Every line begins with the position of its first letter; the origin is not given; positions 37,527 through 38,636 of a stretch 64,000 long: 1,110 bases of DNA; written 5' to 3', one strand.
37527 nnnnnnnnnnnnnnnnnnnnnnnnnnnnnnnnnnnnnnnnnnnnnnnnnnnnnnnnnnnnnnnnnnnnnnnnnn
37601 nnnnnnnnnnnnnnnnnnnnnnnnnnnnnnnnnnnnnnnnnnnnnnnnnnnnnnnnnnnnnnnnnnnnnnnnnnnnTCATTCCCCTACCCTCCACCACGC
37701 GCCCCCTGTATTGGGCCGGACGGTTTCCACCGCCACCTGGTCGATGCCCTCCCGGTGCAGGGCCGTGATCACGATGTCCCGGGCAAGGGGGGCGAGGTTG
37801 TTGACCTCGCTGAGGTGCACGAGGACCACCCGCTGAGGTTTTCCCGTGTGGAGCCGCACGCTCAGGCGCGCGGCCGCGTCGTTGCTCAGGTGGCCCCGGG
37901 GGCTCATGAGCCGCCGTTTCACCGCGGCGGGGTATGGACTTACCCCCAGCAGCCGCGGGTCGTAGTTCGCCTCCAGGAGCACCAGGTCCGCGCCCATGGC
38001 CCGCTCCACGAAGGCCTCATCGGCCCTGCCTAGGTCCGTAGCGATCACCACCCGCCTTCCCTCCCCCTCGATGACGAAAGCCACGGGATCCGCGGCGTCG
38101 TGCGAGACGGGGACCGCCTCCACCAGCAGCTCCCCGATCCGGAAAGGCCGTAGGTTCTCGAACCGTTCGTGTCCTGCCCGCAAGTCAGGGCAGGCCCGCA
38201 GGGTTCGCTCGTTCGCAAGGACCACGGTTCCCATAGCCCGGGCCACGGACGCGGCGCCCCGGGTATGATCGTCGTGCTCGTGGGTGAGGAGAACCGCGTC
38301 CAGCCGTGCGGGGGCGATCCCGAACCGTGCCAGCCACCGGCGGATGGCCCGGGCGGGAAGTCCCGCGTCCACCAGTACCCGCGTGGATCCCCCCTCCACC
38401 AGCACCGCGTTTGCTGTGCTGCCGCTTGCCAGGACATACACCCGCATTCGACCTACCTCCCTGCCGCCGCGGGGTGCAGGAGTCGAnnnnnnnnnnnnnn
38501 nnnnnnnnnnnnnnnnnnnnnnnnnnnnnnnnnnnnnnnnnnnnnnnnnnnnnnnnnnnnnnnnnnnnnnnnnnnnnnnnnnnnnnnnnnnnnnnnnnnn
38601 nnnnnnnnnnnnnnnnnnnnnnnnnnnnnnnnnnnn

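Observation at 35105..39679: Tightly coupled operon GT4 - MBL-fold hydrolase - GT81-like (GpgS/MpgS homologue) - glycerate kinase: candidate undescribed glycosyl-glycerate solute pathway with a non-canonical phosphatase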

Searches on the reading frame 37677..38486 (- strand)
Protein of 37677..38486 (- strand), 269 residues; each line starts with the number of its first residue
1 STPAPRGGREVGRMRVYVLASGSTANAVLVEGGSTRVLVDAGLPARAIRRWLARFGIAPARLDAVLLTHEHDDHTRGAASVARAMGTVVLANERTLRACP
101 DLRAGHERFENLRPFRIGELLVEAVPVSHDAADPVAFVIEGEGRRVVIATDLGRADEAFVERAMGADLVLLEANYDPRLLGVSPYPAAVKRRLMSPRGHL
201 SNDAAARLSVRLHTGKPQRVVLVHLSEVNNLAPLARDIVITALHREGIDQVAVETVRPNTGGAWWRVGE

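Call 3: search_protein_families(library=pfam, proteins=[window:37677-38486:-], max_evalue=0.01)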
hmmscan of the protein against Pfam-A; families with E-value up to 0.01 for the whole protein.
window:37677-38486:- (269 aa): 3 families
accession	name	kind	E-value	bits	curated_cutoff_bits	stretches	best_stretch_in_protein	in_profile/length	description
PF12706.13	Lactamase_B_2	-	1.3e-21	77.6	27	1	35-224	1-199/200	Beta-lactamase superfamily domain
PF00753.33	Lactamase_B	-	7.2e-18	65.7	22.7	1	25-157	6-155/196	Metallo-beta-lactamase superfamily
PF13483.12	Lactamase_B_3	-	7.6e-06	26.4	24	1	25-147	7-106/160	Beta-lactamase superfamily domain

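Call 5: search_protein_families(library=ncbifam, proteins=[window:37677-38447:-], max_evalue=0.01)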
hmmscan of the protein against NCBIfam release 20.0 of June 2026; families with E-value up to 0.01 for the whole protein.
window:37677-38447:- (256 aa): 35 families (the best 25 are shown)
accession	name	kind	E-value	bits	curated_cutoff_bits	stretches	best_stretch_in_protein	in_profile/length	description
TIGR03307.1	PhnP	equivalog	1.5e-08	34.4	272.25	1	14-165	39-191/249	phosphonate metabolism protein PhnP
NF040469.1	blaEFM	exception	3.1e-08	33.1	610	1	11-95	69-152/302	EFM family subclass B3 metallo-beta-lactamase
NF033105.1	bla_subclass_B3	equivalog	1.6e-07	30.9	240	1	13-85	24-98/257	subclass B3 metallo-beta-lactamase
NF040468.1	blaECM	exception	2.5e-07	30.3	640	1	11-93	70-151/303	ECM family subclass B3 metallo-beta-lactamase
TIGR03413.1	GSH_gloB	equivalog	8.7e-07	28.6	200.8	1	19-127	18-117/248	hydroxyacylglutathione hydrolase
NF041257.1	GntH_guanitoxin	equivalog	1.4e-06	27.5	333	1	109-213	166-266/374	guanitoxin biosynthesis MBL fold metallo-hydrolase GntH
NF033106.1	blaL1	exception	1.9e-06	27.1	560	1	13-81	60-130/290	L1 family subclass B3 metallo-beta-lactamase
TIGR02651.1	RNase_Z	equivalog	4.8e-06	25.8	292.95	1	13-73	19-76/302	ribonuclease Z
NF012229.1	bla_class_B_core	domain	5e-06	26.7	100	1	12-85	15-87/139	metallo-beta-lactamase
NF040470.1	blaEAM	exception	6.2e-06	25.4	660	1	11-91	80-159/318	EAM family subclass B3 metallo-beta-lactamase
NF040644.1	blaPAM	exception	7.8e-06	25.2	615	1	11-80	56-127/287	PAM family subclass B3 metallo-beta-lactamase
NF001911.0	PRK00685.1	equivalog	2.3e-05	24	144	1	14-80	10-72/228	metal-dependent hydrolase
NF047893.1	blaSAM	exception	2.7e-05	23.7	550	1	11-79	63-133/295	SAM family subclass B3 metallo-beta-lactamase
NF047979.1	lactonase_AidB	equivalog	5.3e-05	22.6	360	1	13-64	52-109/271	AidB family quorum-quenching N-acyl homoserine lactonase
NF000438.2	blaPOM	exception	0.00015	21.1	610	1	12-80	57-127/286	POM family subclass B3 metallo-beta-lactamase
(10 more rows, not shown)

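Call 41: search_solved_structures(query=window:37677-38447:-, max_evalue=0.001, show_alignments=1)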
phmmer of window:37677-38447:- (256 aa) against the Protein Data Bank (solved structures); distinct sequences matched with E-value up to 0.001: 21.
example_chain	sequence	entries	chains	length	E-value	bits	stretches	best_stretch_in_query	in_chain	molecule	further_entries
3ie0_A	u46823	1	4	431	2.4e-08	37.2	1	10-176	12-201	Ribonuclease TTHA0252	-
3idz_A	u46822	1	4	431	2.6e-08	37.1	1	10-176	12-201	Ribonuclease TTHA0252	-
2dkf_A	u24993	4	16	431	2.7e-08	37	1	10-176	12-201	metallo-beta-lactamase superfamily protein | Ribonuclease TTHA0252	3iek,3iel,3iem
3ie2_A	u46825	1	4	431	2.8e-08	37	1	10-176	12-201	Ribonuclease TTHA0252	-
3ie1_A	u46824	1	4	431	3.1e-08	36.9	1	10-176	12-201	Ribonuclease TTHA0252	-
3a4y_A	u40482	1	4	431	6.5e-07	32.5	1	10-176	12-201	Ribonuclease TTHA0252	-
7luu_A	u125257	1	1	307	3.5e-05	26.9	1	13-93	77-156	Subclass B3 metallo-beta-lactamase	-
6mfi_A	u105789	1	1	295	9.7e-05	25.4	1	13-82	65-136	Metallo-beta-lactamase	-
6u0y_A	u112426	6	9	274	0.00016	24.7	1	13-83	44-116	Putative metallo-beta-lactamase l1 (Beta-lactamase type ii) (Ec 3.5.2.6) (Penicillinase)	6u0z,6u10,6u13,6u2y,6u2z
6ua1_A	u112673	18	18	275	0.00016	24.7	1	13-83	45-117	Putative metallo-beta-lactamase l1 (Beta-lactamase type ii) (Ec 3.5.2.6) (Penicillinase)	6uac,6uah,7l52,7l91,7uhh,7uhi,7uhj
6uaf_A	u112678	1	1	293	0.00017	24.6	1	13-83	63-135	Putative metallo-beta-lactamase l1 (Beta-lactamase type ii) (Ec 3.5.2.6) (Penicillinase)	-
4p62_A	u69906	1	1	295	0.0003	23.8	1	13-82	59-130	Metallo-beta-lactamase AIM-1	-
6e0s_A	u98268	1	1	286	0.00041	23.4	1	12-85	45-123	MEM-A1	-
8hxe_A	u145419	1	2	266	0.00052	23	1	13-82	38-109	Metallo-beta-lactamase L1 type 3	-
8hxi_A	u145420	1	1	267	0.00053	23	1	13-82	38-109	Metallo-beta-lactamase L1 type 3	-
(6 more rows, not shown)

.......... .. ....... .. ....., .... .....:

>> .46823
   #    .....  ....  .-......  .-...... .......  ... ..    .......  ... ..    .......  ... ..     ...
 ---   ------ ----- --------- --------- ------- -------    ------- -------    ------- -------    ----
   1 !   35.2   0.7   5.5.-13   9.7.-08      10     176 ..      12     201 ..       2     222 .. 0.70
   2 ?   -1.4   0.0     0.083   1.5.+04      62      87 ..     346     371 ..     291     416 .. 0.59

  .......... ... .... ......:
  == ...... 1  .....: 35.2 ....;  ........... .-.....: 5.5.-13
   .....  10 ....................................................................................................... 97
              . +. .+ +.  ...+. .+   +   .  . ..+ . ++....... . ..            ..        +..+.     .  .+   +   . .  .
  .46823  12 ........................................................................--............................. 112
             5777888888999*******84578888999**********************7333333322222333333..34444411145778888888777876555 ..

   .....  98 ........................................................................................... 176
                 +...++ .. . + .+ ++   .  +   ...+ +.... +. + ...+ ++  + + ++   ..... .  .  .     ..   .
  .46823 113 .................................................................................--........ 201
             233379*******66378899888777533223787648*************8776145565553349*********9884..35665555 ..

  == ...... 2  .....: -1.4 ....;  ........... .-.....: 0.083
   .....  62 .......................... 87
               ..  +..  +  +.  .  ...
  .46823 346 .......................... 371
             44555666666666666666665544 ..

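Call 46: find_homologous_proteins(query=window:37677-38447:-, max_evalue=1e-10)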
Query window:37677-38447:- (256 aa): 7536 proteins with E <= 1e-10 among 8000 candidates; the best 120 are listed.
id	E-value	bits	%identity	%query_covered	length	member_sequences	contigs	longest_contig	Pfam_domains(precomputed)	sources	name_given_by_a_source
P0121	2.3e-160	550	100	100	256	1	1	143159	PF12706.14,PF23023.2,PF13483.13,PF00753.34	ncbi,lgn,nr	ncbi:MAG: MBL fold metallo-hydrolase [Armatimonadetes bacterium]|nr:MBL fold metallo-hydrolase [Arma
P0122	1.0e-132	459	84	100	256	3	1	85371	PF12706.14,PF23023.2,PF00753.34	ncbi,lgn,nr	ncbi:MAG: MBL fold metallo-hydrolase [Armatimonadota bacterium]|nr:MBL fold metallo-hydrolase [Armat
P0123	1.1e-121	423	80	99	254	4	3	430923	PF12706.14,PF23023.2,PF00753.34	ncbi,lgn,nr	ncbi:MAG: MBL fold metallo-hydrolase [Armatimonadota bacterium]|nr:MBL fold metallo-hydrolase [Armat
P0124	3.0e-106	373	71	98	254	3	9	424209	PF12706.14,PF23023.2,PF00753.34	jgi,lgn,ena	-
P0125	4.6e-92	326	68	96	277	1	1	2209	PF12706.14,PF23023.2,PF00753.34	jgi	jgi:phosphoribosyl 1,2-cyclic phosphodiesterase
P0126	1.0e-91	325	67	96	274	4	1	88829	PF12706.14,PF23023.2,PF00753.34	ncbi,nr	ncbi:MAG: MBL fold metallo-hydrolase [Armatimonadota bacterium]|nr:MBL fold metallo-hydrolase [Armat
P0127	4.0e-86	307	64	96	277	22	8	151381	PF12706.14,PF23023.2,PF00753.34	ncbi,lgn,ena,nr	ncbi:MAG: MBL fold metallo-hydrolase [Armatimonadota bacterium]|nr:MBL fold metallo-hydrolase [Armat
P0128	1.5e-82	295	63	96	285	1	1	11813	PF12706.14,PF23023.2,PF00753.34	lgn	-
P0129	8.3e-82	293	63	96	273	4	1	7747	PF12706.14,PF00753.34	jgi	-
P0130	1.7e-81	292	60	100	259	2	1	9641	PF12706.14,PF00753.34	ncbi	-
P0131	3.6e-81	290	61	96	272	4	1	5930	PF12706.14,PF23023.2,PF00753.34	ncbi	-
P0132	8.3e-81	289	59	98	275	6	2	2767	PF12706.14,PF23023.2,PF00753.34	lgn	-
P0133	9.2e-81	289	62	96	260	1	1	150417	PF12706.14,PF00753.34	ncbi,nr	ncbi:MAG: MBL fold metallo-hydrolase [Armatimonadota bacterium]|nr:MBL fold metallo-hydrolase [Armat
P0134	1.5e-80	289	59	98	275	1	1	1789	PF12706.14,PF23023.2,PF00753.34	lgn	-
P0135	3.2e-80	287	56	99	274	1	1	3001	PF12706.14,PF23023.2,PF00753.34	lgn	-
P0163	2.1e-75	272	57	98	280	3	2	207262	PF12706.14,PF23023.2,PF00753.34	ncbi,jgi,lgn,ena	-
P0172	1.5e-74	269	56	97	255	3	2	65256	PF12706.14,PF00753.34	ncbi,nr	ncbi:MAG: MBL fold metallo-hydrolase [Armatimonadota bacterium]|nr:MBL fold metallo-hydrolase [Armat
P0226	1.2e-70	256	54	99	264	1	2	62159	PF12706.14,PF23023.2,PF00753.34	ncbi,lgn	-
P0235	6.8e-70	254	53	99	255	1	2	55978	PF12706.14,PF00753.34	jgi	-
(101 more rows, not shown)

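Call 47: find_encoding_contigs(protein=P0163, flank=5000, max_places=1)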
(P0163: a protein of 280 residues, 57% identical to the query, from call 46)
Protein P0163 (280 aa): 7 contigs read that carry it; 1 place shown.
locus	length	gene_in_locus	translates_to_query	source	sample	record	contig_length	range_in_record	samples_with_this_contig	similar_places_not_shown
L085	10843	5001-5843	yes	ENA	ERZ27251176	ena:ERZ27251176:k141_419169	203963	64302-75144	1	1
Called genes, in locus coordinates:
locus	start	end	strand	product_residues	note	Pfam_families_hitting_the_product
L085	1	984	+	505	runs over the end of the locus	PF00370:FGGY_N, PF02782:FGGY_C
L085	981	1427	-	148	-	PF04224:DUF417 (faint)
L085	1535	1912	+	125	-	PF06262:Zincin_1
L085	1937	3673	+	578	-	PF01343:Peptidase_S49, PF25145:NfeD1b_N (faint), PF01343:Peptidase_S49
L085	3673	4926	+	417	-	PF00571:CBS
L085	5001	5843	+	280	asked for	PF00753:Lactamase_B, PF23023:Anti-Pycsar_Apyc1 (faint), PF12706:Lactamase_B_2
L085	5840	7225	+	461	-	PF13660:DUF4147, PF05161:MOFRL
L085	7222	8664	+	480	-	PF08323:Glyco_transf_5, PF13439:Glyco_transf_4 (weak), PF13579:Glyco_trans_4_4 (weak), PF00534:Glycos_transf_1, PF13692:Glyco_trans_1_4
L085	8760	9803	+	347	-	PF01087:GalP_UDP_transf, PF16285:DUF4931_N, PF16268:DUF4921, PF02744:GalP_UDP_tr_C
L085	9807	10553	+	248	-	PF02754:CCG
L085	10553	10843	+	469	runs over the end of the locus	PF02589:LUD_dom, PF13187:Fer4_9 (faint), PF12797:Fer4_2 (faint), PF13237:Fer4_10 (faint), PF00037:Fer4 (faint), PF13183:Fer4_8, PF13534:Fer4_17 (weak), PF11870:LutB_C (weak), +3 more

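Call 48: find_encoding_contigs(protein=P0172, flank=5000, max_places=1)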
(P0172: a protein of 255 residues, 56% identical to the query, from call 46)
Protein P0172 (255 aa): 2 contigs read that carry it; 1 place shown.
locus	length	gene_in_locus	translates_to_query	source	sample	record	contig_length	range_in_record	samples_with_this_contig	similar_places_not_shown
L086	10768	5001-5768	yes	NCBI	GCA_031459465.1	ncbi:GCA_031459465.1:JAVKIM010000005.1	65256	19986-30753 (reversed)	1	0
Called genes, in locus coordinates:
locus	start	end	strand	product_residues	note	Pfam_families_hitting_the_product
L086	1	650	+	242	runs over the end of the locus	PF00005:ABC_tran, PF13191:AAA_16 (weak), PF13304:AAA_21 (faint)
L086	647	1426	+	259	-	PF00528:BPD_transp_1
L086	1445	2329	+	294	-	PF01048:PNP_UDP_1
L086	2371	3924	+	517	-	PF00370:FGGY_N, PF02782:FGGY_C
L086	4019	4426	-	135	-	PF01894:YjbQ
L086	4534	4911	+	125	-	PF06262:Zincin_1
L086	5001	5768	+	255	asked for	PF00753:Lactamase_B, PF12706:Lactamase_B_2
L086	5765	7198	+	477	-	PF13660:DUF4147, PF05161:MOFRL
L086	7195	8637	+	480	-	PF08323:Glyco_transf_5, PF13439:Glyco_transf_4 (faint), PF13579:Glyco_trans_4_4 (weak), PF00534:Glycos_transf_1, PF13692:Glyco_trans_1_4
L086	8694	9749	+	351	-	PF01087:GalP_UDP_transf, PF16285:DUF4931_N, PF16268:DUF4921, PF02744:GalP_UDP_tr_C, PF11969:DcpS_C (weak)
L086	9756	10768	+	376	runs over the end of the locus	PF00266:Aminotran_5, PF00155:Aminotran_1_2 (faint)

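Call 49: find_encoding_contigs(protein=P0226, flank=5000, max_places=1)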
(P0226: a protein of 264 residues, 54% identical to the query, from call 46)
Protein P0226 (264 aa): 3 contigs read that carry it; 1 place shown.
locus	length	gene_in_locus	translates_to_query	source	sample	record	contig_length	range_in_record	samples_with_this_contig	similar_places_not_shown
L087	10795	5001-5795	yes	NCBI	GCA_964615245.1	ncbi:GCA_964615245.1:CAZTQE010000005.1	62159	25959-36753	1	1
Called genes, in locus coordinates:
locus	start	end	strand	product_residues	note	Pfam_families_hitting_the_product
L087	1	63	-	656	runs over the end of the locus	PF01494:FAD_binding_3 (faint), PF00890:FAD_binding_2 (faint), PF01266:DAO (weak), PF13450:NAD_binding_8 (weak), PF00732:GMC_oxred_N, PF05199:GMC_oxred_C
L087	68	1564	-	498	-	PF00890:FAD_binding_2, PF01266:DAO, PF16901:DAO_C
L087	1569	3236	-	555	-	PF01565:FAD_binding_4, PF02913:FAD-oxidase_C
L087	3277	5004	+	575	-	PF01343:Peptidase_S49, PF25145:NfeD1b_N (faint), PF01343:Peptidase_S49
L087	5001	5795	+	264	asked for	PF23023:Anti-Pycsar_Apyc1 (weak), PF00753:Lactamase_B, PF12706:Lactamase_B_2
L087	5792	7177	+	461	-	PF13660:DUF4147, PF05161:MOFRL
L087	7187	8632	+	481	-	PF08323:Glyco_transf_5, PF13439:Glyco_transf_4 (weak), PF00534:Glycos_transf_1, PF20706:GT4-conflict (weak), PF13692:Glyco_trans_1_4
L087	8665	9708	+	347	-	PF01087:GalP_UDP_transf, PF16285:DUF4931_N, PF16268:DUF4921, PF02744:GalP_UDP_tr_C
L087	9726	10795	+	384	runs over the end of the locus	PF00266:Aminotran_5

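Call 59: find_encoding_contigs(protein=P0127, flank=6000, max_places=1)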
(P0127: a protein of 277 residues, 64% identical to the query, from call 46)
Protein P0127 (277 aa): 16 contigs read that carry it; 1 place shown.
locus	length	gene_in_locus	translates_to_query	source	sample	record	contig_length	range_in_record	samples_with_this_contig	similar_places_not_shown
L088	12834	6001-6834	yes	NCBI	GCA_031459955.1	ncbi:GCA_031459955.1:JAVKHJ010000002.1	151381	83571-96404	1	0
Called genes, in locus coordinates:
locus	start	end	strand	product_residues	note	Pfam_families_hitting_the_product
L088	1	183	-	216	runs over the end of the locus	PF00528:BPD_transp_1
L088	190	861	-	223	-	PF00528:BPD_transp_1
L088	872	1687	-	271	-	PF00497:SBP_bac_3, PF09084:NMT1 (faint), PF10613:Lig_chan-Glu_bd (weak)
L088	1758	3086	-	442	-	PF01565:FAD_binding_4, PF02913:FAD-oxidase_C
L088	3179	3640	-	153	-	PF01575:MaoC_dehydratas, PF13452:FAS1_DH_region, PF19315:MC_hydratase (weak)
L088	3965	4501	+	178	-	-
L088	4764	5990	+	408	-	PF13439:Glyco_transf_4, PF13579:Glyco_trans_4_4 (weak), PF20706:GT4-conflict (weak), PF00534:Glycos_transf_1, PF13692:Glyco_trans_1_4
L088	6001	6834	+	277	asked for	PF23023:Anti-Pycsar_Apyc1 (faint), PF00753:Lactamase_B, PF12706:Lactamase_B_2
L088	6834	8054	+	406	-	PF00535:Glycos_transf_2 (weak)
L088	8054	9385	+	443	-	PF13660:DUF4147, PF05161:MOFRL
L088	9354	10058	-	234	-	PF17248:DUF5317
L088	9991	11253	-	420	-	PF13487:HD_5, PF01966:HD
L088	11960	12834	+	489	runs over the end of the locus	PF08323:Glyco_transf_5, PF00534:Glycos_transf_1, PF20706:GT4-conflict (weak), PF13692:Glyco_trans_1_4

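Call 60: find_encoding_contigs(protein=P0235, flank=6000, max_places=1)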
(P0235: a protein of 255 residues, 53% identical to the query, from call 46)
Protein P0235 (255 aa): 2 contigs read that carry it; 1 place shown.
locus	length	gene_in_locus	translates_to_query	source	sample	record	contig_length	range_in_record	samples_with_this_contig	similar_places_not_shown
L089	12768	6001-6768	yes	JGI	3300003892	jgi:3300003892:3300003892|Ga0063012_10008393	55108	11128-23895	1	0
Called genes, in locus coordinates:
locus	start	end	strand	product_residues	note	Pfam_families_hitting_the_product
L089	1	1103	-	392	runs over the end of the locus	PF01266:DAO (faint), PF07992:Pyr_redox_2, PF13738:Pyr_redox_3 (weak), PF00070:Pyr_redox, PF14721:AIF_C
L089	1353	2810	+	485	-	PF03951:Gln-synt_N, PF00120:Gln-synt_C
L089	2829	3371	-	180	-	PF00578:AhpC-TSA, PF08534:Redoxin, PF13905:Thioredoxin_8 (weak)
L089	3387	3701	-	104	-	-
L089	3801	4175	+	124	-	PF06262:Zincin_1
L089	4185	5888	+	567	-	PF01343:Peptidase_S49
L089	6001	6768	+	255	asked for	PF00753:Lactamase_B, PF12706:Lactamase_B_2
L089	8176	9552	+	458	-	PF08323:Glyco_transf_5, PF13439:Glyco_transf_4 (weak), PF13579:Glyco_trans_4_4, PF20706:GT4-conflict (weak), PF00534:Glycos_transf_1, PF13692:Glyco_trans_1_4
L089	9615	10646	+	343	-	PF01087:GalP_UDP_transf, PF16285:DUF4931_N, PF16268:DUF4921, PF02744:GalP_UDP_tr_C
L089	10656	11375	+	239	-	PF02754:CCG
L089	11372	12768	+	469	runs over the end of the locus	PF02589:LUD_dom, PF13187:Fer4_9 (faint), PF13237:Fer4_10 (faint), PF13183:Fer4_8, PF13534:Fer4_17 (weak)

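Call 76: predict_structure(alignment_id=A2)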
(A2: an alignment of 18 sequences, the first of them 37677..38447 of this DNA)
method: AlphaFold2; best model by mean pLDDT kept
length: 256 residues; sequences in the alignment: 18
mean_pLDDT: 94.2   pTM: 0.92
mean pLDDT of the five models: 94.2, 94.0, 92.8, 92.7, 91.6
residues with pLDDT >= 90: 223; 70-90: 32; 50-70: 1; < 50: 0
segments of 3 or more residues with pLDDT < 50: none
pLDDT, mean of each block of 10 residues (from residue 1): 93 94 94 92 84 96 95 96 93 97 98 95 97 95 94 97 92 93 94 97 96 90 98 98 91 90
secondary structure, 60 per line:
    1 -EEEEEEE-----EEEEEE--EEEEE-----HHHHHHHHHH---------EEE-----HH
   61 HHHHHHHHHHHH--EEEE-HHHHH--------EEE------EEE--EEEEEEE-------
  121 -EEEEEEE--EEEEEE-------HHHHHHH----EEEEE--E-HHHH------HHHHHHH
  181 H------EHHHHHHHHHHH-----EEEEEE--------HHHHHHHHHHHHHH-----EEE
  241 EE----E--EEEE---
elements in order: E2-8 E14-19 E22-26 H32-41 E51-53 H59-72 E75-78 H80-84 E93-95 E102-104 E107-113 E122-128 E131-136 H144-150 E155-159 H164-167 H174-181 H189-199 E205-210 H219-232 E238-242 E250-253
